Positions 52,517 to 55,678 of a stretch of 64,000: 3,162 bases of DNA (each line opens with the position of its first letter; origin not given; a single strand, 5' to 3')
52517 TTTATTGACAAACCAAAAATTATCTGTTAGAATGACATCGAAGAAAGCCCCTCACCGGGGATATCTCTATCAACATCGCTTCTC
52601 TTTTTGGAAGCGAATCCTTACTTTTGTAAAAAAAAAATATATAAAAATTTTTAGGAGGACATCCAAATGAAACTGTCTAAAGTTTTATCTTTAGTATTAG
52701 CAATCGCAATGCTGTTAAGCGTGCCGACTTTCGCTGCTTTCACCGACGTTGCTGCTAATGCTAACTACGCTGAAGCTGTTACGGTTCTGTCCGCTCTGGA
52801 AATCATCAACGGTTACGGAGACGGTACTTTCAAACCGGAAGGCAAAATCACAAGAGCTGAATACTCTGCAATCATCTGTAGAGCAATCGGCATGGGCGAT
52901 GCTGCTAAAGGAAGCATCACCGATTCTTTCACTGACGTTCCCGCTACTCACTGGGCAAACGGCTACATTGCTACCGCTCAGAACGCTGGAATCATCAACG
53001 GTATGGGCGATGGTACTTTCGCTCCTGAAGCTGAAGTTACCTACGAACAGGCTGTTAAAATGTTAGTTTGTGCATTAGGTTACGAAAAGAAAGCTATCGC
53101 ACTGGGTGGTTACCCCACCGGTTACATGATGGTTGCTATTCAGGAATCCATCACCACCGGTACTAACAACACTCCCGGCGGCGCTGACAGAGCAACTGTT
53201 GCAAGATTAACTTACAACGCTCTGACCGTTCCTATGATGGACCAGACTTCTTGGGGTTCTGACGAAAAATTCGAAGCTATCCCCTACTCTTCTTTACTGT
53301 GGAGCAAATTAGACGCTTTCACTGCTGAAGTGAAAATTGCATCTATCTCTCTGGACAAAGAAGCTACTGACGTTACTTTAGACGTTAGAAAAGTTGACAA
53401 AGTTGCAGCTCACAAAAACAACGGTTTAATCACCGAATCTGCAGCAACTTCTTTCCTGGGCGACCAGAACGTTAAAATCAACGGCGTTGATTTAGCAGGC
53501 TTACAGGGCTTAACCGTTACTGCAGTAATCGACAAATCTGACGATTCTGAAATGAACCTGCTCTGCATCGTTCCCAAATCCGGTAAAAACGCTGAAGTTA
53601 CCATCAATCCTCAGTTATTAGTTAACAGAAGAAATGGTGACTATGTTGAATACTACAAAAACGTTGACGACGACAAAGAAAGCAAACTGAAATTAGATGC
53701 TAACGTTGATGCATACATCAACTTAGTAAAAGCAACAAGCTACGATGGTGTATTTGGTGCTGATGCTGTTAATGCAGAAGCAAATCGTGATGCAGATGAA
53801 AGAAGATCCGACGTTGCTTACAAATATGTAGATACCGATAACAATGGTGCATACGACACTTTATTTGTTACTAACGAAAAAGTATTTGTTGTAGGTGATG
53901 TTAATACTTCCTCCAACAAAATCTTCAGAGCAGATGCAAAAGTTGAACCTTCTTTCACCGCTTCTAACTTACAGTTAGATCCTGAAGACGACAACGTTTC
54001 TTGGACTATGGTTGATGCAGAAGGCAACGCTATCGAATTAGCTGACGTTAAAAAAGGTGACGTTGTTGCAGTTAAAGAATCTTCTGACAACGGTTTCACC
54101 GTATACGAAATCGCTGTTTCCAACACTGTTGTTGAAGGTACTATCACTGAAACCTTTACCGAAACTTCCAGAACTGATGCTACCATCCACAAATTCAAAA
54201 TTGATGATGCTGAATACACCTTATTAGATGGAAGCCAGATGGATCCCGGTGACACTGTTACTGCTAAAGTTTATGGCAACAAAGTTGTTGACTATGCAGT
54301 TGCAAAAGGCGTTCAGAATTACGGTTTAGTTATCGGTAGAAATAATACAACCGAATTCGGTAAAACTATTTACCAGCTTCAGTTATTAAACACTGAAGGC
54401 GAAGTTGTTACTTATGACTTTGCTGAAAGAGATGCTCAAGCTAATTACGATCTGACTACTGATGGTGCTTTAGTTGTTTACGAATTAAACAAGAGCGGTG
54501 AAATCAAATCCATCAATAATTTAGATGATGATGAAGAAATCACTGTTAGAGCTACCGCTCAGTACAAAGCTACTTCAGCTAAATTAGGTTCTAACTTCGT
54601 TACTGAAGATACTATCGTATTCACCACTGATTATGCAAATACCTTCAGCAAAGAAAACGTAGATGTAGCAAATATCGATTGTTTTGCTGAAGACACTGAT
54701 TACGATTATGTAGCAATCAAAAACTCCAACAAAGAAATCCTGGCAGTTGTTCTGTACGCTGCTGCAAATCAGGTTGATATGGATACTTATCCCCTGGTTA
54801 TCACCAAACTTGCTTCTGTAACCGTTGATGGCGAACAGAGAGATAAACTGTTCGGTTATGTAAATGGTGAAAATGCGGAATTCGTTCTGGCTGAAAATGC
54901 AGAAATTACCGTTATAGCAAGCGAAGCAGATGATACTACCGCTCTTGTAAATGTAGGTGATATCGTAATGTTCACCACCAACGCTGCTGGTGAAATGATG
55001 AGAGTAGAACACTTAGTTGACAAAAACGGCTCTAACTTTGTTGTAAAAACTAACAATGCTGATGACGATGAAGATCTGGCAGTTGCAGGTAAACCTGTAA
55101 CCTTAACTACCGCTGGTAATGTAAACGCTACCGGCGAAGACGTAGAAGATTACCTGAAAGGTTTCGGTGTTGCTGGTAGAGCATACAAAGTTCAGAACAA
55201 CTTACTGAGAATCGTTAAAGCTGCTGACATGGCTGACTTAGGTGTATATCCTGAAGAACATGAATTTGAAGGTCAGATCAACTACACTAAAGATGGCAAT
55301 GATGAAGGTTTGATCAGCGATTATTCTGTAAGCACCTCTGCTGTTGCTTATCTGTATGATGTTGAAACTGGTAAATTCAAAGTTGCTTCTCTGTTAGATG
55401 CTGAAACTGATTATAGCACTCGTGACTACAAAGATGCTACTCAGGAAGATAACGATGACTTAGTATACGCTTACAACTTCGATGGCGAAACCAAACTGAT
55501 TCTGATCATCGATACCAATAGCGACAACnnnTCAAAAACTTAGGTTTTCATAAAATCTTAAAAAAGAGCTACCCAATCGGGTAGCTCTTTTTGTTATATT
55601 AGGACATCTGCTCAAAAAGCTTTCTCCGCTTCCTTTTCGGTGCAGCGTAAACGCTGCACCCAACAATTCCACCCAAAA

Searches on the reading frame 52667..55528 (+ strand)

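Call 53: search_protein_families(library=pfam, proteins=[window:52667-55528:+], max_evalue=0.0001)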
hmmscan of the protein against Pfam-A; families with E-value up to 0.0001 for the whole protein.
window:52667-55528:+ (954 aa): 1 family
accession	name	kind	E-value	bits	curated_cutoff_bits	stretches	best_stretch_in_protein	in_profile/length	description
PF00395.25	SLH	-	2.8e-28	98.1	20.8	2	25-66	2-43/44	S-layer homology domain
